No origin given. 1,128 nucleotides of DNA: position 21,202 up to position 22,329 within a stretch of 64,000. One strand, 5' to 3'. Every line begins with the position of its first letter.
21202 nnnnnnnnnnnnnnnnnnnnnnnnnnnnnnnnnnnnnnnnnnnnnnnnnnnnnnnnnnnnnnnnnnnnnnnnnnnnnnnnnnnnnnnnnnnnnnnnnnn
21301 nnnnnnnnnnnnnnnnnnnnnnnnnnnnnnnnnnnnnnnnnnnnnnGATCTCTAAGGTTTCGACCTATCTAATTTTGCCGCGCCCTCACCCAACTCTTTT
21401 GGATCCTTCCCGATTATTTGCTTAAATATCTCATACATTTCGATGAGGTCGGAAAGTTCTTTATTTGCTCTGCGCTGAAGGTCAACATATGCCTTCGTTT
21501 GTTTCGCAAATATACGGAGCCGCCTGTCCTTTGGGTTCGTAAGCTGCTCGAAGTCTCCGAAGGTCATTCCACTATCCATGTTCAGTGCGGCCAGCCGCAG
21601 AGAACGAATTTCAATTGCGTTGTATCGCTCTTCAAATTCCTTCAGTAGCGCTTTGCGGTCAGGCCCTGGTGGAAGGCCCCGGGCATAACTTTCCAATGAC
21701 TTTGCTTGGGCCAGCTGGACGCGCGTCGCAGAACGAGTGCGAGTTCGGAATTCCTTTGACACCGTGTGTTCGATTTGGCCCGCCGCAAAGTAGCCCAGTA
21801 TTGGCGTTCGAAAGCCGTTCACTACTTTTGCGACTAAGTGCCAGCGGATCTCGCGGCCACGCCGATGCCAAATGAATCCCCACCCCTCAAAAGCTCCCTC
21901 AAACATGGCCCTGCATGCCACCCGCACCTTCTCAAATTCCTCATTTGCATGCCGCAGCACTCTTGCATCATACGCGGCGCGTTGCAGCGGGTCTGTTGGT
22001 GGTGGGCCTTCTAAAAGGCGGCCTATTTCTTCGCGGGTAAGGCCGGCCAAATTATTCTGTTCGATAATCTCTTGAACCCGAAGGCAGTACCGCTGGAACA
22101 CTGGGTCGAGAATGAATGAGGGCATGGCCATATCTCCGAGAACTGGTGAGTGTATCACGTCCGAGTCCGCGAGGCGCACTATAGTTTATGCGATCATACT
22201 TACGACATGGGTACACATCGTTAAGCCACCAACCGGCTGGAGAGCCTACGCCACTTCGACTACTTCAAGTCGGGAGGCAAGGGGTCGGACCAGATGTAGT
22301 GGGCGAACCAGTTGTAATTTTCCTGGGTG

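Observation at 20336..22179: Lower-GC two-gene cassette: unknown 260-275 aa protein plus ParB/Srx-fold protein, with no ParA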

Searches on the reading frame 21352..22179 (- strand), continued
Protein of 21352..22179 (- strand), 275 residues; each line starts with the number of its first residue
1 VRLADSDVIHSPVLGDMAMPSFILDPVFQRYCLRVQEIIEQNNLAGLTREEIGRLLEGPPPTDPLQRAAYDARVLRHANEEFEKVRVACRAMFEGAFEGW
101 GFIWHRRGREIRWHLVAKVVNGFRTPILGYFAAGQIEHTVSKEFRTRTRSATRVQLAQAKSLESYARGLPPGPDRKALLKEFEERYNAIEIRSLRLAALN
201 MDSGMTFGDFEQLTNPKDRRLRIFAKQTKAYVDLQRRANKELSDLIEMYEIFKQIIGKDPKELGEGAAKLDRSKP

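Call 52: find_encoding_contigs(protein=P0176, flank=8000, max_places=2)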
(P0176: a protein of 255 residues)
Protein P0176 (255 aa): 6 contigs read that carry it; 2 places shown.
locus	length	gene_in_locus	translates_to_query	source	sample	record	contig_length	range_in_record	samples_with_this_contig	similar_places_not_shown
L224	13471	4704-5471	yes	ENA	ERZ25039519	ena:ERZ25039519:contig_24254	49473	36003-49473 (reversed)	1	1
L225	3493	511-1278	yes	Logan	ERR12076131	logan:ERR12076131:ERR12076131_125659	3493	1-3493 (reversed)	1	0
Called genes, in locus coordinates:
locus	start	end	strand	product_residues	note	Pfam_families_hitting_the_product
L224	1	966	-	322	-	?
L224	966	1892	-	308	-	PF02729:OTCace_N, PF00185:OTCace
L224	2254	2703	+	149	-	PF00011:HSP20, PF17886:ArsA_HSP20 (weak)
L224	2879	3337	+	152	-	PF02915:Rubrerythrin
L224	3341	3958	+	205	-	PF02223:Thymidylate_kin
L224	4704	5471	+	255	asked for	-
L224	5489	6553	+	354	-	PF02195:ParB_N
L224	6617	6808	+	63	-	-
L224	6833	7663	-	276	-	-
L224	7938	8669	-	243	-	-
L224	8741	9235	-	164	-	-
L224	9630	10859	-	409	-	PF13173:AAA_14, PF13635:DUF4143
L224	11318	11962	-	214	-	-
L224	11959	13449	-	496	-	PF02463:SMC_N, PF13175:AAA_15 (weak), PF13304:AAA_21, PF13175:AAA_15 (weak)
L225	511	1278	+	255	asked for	-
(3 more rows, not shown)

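Call 53: find_encoding_contigs(protein=P0166, flank=8000, max_places=2)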
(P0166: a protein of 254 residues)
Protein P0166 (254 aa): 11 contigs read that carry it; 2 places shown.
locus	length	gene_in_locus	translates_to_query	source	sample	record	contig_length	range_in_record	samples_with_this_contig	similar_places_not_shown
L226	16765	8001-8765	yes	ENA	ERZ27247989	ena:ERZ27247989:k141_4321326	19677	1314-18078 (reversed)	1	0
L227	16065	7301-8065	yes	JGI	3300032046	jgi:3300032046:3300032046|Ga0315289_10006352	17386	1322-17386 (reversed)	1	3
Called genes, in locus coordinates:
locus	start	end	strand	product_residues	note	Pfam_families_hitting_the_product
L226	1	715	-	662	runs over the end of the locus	PF00724:Oxidored_FMN, PF00070:Pyr_redox (weak), PF00890:FAD_binding_2 (weak), PF01266:DAO (weak), PF03486:HI0933_like (weak), PF07992:Pyr_redox_2, PF12831:FAD_oxidored (weak), PF13450:NAD_binding_8, +2 more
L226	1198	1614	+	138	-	PF10543:ORF6N (weak)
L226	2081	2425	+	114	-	PF13560:HTH_31, PF12844:HTH_19, PF13443:HTH_26, PF01381:HTH_3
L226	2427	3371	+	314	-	PF12705:PDDEXK_1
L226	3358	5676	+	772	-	-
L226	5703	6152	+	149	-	-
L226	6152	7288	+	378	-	-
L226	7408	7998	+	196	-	PF13411:MerR_1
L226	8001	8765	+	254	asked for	-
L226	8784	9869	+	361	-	PF02195:ParB_N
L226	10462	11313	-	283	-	PF00005:ABC_tran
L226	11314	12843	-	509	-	PF00158:Sigma54_activat (faint)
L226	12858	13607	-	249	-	PF00528:BPD_transp_1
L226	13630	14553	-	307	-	PF19300:BPD_transp_1_N, PF00528:BPD_transp_1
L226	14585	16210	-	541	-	PF00496:SBP_bac_5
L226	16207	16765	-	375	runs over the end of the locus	PF04055:Radical_SAM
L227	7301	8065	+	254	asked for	-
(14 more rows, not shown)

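Call 54: find_encoding_contigs(protein=P0172, flank=8000, max_places=2)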
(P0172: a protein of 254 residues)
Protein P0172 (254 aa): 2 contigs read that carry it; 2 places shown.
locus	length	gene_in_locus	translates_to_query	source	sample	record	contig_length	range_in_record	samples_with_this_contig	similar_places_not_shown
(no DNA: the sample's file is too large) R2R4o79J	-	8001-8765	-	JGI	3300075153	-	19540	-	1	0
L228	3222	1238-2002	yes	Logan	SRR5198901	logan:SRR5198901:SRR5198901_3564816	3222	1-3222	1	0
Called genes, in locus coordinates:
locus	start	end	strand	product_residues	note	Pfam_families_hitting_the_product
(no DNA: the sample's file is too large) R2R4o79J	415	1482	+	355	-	PF05145:AbrB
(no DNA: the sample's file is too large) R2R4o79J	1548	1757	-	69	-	-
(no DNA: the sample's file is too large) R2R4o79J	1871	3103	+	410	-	PF13356:Arm-DNA-bind_3, PF22022:Phage_int_M, PF00589:Phage_integrase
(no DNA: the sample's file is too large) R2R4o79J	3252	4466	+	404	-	PF00145:DNA_methylase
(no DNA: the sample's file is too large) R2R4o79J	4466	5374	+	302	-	PF12183:NotI (weak)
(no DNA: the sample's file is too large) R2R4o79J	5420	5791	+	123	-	PF03852:Vsr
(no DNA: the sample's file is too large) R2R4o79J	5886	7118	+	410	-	-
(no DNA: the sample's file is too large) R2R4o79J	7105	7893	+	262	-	-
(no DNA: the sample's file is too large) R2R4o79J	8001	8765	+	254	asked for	-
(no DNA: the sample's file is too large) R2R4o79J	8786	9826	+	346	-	PF02195:ParB_N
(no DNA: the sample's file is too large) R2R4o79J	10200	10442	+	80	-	PF05930:Phage_AlpA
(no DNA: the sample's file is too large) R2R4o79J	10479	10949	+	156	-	PF12728:HTH_17 (weak)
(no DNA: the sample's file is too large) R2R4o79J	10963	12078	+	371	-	PF00589:Phage_integrase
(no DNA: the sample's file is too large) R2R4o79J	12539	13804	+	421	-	PF00092:VWA, PF13519:VWA_2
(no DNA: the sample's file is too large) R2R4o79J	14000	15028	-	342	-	?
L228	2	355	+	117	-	?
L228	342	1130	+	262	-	-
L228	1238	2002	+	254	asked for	-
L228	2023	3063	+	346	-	PF02195:ParB_N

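Call 63: search_protein_families(library=pfam, alignment_id=A3, max_evalue=1)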
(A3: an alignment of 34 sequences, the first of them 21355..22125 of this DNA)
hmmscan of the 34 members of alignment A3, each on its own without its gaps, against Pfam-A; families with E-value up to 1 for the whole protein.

A. member 1, window:21355-22125:- (257 aa): 0 families

B. families by the number of members that match (of 34 scanned): 24 families
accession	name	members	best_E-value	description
PF12867.12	DinB_2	2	0.0009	DinB superfamily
PF03978.18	Borrelia_REV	2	0.018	Borrelia burgdorferi REV protein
PF04632.18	FUSC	2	0.021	Fusaric acid resistance protein family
PF05067.18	Mn_catalase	2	0.029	Manganese containing catalase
PF16808.10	PKcGMP_CC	2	0.052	Coiled-coil N-terminus of cGMP-dependent protein kinase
PF20461.3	DUF6714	1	0.0098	Family of unknown function (DUF6714)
PF25655.1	Phi6_P8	1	0.036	Phi6 bacteriophage P8 capsid protein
PF09486.15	HrpB7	1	0.067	Bacterial type III secretion protein (HrpB7)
PF20432.4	Xre-like-HTH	1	0.069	Antitoxin Xre-like helix-turn-helix domain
PF25262.1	DUF7862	1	0.073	Domain of unknown function (DUF7862)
PF15855.10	DUF4726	1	0.082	Domain of unknown function (DUF4726)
PF03756.19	AfsA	1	0.096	A-factor biosynthesis hotdog domain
PF08897.16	DUF1841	1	0.099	Domain of unknown function (DUF1841)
PF17894.6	Cas9_Topo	1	0.1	Topo homolgy domain in CRISPR-associated endonuclease Cas9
PF13206.11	VSG_B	1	0.11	Trypanosomal VSG domain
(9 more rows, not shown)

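Call 94: search_protein_families(library=pfam, alignment_id=A7, max_evalue=0.00001)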
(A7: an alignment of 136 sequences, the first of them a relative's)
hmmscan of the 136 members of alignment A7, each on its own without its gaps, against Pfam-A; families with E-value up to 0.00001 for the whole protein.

A. member 1, L001:1665-2135:- (156 aa): 0 families

B. families by the number of members that match (of 136 scanned): 113 families (the first 25 are shown)
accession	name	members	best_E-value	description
PF01555.25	N6_N4_Mtase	4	1.1e-46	DNA methylase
PF00069.31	Pkinase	2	1.4e-47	Protein kinase domain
PF02384.22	N6_Mtase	2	1e-37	N-6 DNA Methylase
PF07714.23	PK_Tyr_Ser-Thr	2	6.5e-33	Protein tyrosine and serine/threonine kinase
PF07669.17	Eco57I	2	4.7e-25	Eco57I restriction-modification methylase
PF01381.28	HTH_3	2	1.2e-15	Helix-turn-helix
PF13560.12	HTH_31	2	1.6e-12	Helix-turn-helix domain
PF20473.4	MmeI_Mtase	2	4.5e-10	MmeI, DNA-methyltransferase domain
PF13589.12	HATPase_c_3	2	1e-09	Histidine kinase-, DNA gyrase B-, and HSP90-like ATPase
PF01170.24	UPF0020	2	1.3e-08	RMKL-like, methyltransferase domain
PF05066.19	HARE-HTH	2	2e-08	HB1, ASXL, restriction endonuclease HTH domain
PF12844.13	HTH_19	2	1.2e-07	Helix-turn-helix domain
PF00012.26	HSP70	1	2e-264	Hsp70 protein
PF13701.12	DDE_Tnp_1_4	1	1.2e-155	Transposase DDE domain group 1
PF01425.27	Amidase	1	1.3e-97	Amidase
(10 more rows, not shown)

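Call 95: search_protein_families(library=padloc, alignment_id=A7, max_evalue=0.00001)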
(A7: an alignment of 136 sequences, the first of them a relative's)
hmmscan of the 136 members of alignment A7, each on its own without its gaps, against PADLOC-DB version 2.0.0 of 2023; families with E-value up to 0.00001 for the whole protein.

A. member 1, L001:1665-2135:- (156 aa): 0 families

B. families by the number of members that match (of 136 scanned): 286 families (the first 25 are shown)
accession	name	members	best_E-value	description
PDLC04134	mad2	5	4e-37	mads_2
PDLC03371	MTase_II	4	5.6e-44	Type II methyltransferase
PDLC03299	MTase_II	4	2e-41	Type II methyltransferase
PDLC03353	MTase_II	4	1.2e-28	Type II methyltransferase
PDLC03387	MTase_II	4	8e-21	Type II methyltransferase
PDLC03350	MTase_II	4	1e-20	Type II methyltransferase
PDLC03325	MTase_II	4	5e-14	Type II methyltransferase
PDLC03312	MTase_II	4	5.2e-13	Type II methyltransferase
PDLC04607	PDC-M38A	4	3.2e-12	-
PDLC03351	MTase_II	4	2.2e-09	Type II methyltransferase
PDLC03380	MTase_II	3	2.2e-27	Type II methyltransferase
PDLC03224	MTase_II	3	2.4e-23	Type II methyltransferase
PDLC03322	MTase_II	3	4.9e-21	Type II methyltransferase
PDLC03339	MTase_II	3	2.6e-20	Type II methyltransferase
PDLC03249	MTase_II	3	1.4e-19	Type II methyltransferase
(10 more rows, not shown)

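Call 108: search_protein_families(library=pfam, proteins=[L226:3358-5673:+, L226:6152-7285:+, L228:342-1127:+, L224:6833-7660:-], max_evalue=0.01)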
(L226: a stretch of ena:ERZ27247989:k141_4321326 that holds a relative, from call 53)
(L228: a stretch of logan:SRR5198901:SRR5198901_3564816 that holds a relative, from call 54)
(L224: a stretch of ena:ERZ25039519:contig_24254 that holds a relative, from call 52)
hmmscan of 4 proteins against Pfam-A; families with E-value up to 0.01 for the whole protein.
L226:3358-5673:+ (772 aa): 0 families

L226:6152-7285:+ (378 aa): 0 families

L228:342-1127:+ (262 aa): 0 families

L224:6833-7660:- (275 aa): 0 families

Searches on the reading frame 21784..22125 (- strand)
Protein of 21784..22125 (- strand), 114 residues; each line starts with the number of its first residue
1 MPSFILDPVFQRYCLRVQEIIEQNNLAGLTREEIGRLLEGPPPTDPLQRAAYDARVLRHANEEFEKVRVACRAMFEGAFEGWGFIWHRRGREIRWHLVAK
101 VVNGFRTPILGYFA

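Call 68: predict_structure(alignment_id=A4)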
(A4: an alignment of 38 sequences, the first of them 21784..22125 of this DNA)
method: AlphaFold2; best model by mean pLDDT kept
length: 114 residues; sequences in the alignment: 38
mean_pLDDT: 93.6   pTM: 0.86
mean pLDDT of the five models: 93.6, 92.4, 92.0, 81.9, 75.9
residues with pLDDT >= 90: 101; 70-90: 8; 50-70: 4; < 50: 1
segments of 3 or more residues with pLDDT < 50: none
pLDDT, mean of each block of 10 residues (from residue 1): 87 97 95 98 96 97 96 96 94 95 93 56
secondary structure, 60 per line:
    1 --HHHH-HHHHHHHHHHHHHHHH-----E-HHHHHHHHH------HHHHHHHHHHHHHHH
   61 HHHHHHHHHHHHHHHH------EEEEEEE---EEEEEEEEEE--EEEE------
elements in order: H3-6 H8-23 H31-39 H46-76 E83-89 E93-102 E105-108

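Call 70: fold_search(model_id=the predicted structure, library=pdb)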
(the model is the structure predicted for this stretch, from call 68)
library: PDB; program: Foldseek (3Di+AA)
matches with E <= 10: 50; with E <= 0.001: 0
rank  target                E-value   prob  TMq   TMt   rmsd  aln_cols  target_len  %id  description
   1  4l9v                  1.4e+00  0.20  0.32  0.27   5.7        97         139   13  Crystal structure of Se-Met derivative MepR F27L mutant from multidrug resistant S. aureus clinical isolate (released 2013-09-11)
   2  4ad9_C                1.6e+00  0.35  0.39  0.19   4.4        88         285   14  Crystal structure of human LACTB2. (released 2012-02-01)
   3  4ad9_A                2.1e+00  0.20  0.35  0.18   4.7        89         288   15  Crystal structure of human LACTB2. (released 2012-02-01)
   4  7rmw_D                2.5e+00  0.11  0.29  0.15   8.4        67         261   15  Crystal structure of B. subtilis PurR bound to ppGpp (released 2021-12-22)
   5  7rmw_E                2.5e+00  0.08  0.27  0.14   8.4        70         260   14  Crystal structure of B. subtilis PurR bound to ppGpp (released 2021-12-22)
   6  8h0v_u                2.9e+00  0.06  0.17  0.26   9.7        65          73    5  RNA polymerase II transcribing a chromatosome (type I) (released 2022-12-07)
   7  1wc6_A                3.2e+00  0.06  0.29  0.18  12.5       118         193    8  Soluble adenylyl cyclase CyaC from S. platensis in complex with Rp- ATPalphaS in presence of bicarbonate (released 2004-12-20)
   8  9p6i_A                3.2e+00  0.05  0.20  0.15   8.5        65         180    9  Crystal Structure of the Histidine Kinase VC2136 from Vibrio cholerae serotype O1 (released 2025-08-20)
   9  7rmw_C                3.4e+00  0.07  0.28  0.15   8.8        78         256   13  Crystal structure of B. subtilis PurR bound to ppGpp (released 2021-12-22)
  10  1p4a_C                3.4e+00  0.06  0.27  0.13   8.5        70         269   14  Crystal Structure of the PurR complexed with cPRPP (released 2003-12-09)
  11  9rxe_MODEL_1_A        4.4e+00  0.06  0.26  0.28   7.8        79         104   13  Solution structure of the HR1c domain of human PKN1 (released 2025-12-31)
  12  8gl7_A                4.7e+00  0.07  0.23  0.13   5.5        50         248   14  AncAR1 - progesterone - Tif2 (released 2024-06-26)
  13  2am9                  5.0e+00  0.08  0.25  0.14   5.0        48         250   10  Crystal structure of human androgen receptor ligand binding domain in complex with testosterone (released 2006-05-16)
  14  1o57_B                5.3e+00  0.06  0.28  0.14   8.6        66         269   15  CRYSTAL STRUCTURE OF THE PURINE OPERON REPRESSOR OF BACILLUS SUBTILIS (released 2003-08-26)
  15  3jw4_B                5.7e+00  0.16  0.34  0.31   3.5        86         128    8  The structure of a putative MarR family transcriptional regulator from Clostridium acetobutylicum (released 2009-12-22)
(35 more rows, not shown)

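Call 76: fold_search(model_id=the predicted structure, library=viral)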
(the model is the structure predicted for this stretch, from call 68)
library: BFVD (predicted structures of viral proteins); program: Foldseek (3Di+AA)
matches with E <= 10: 100; with E <= 0.001: 0
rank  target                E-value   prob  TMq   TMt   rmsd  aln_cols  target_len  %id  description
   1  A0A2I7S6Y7            5.0e-01  0.30  0.36  0.32   6.8       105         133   12  (no name in the UniProt tables at hand)
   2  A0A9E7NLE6            5.3e-01  0.38  0.38  0.07   8.5       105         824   16  (no name in the UniProt tables at hand)
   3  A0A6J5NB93            6.8e-01  0.20  0.32  0.40   8.0        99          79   15  Uncharacterized protein [uncultured Caudovirales phage]
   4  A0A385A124            1.1e+00  0.30  0.41  0.39   8.8       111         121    8  (no name in the UniProt tables at hand)
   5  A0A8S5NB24            1.3e+00  0.04  0.20  0.05  13.1       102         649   15  Sheath tube [Myoviridae sp. ctT3B27]
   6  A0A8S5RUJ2            1.5e+00  0.14  0.32  0.37   7.6       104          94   15  (no name in the UniProt tables at hand)
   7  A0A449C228            1.5e+00  0.13  0.31  0.12  13.0        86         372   13  (no name in the UniProt tables at hand)
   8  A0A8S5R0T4            1.5e+00  0.09  0.25  0.26   7.9        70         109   13  Manganese cluster peptide cofactor [Siphoviridae sp. ctyvQ1]
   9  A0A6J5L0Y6            1.7e+00  0.12  0.36  0.21   7.7       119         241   12  OmpR/PhoB-type DNA-binding domain containing protein [uncultured Caudovirales phage]
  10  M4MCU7                1.8e+00  0.09  0.22  0.29   8.3        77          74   14  (no name in the UniProt tables at hand)
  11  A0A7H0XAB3            2.1e+00  0.06  0.26  0.25  12.2       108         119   13  (no name in the UniProt tables at hand)
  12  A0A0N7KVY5            2.8e+00  0.12  0.31  0.39   9.8        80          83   16  (no name in the UniProt tables at hand)
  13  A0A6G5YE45            3.2e+00  0.07  0.25  0.26   8.9        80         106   12  (no name in the UniProt tables at hand)
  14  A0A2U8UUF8            3.4e+00  0.09  0.29  0.40   7.6        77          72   16  Uncharacterized protein [Microbacterium phage Hendrix]
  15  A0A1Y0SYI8            3.4e+00  0.06  0.25  0.09   9.7        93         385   14  Virion structural protein [Pseudomonas phage Phabio]
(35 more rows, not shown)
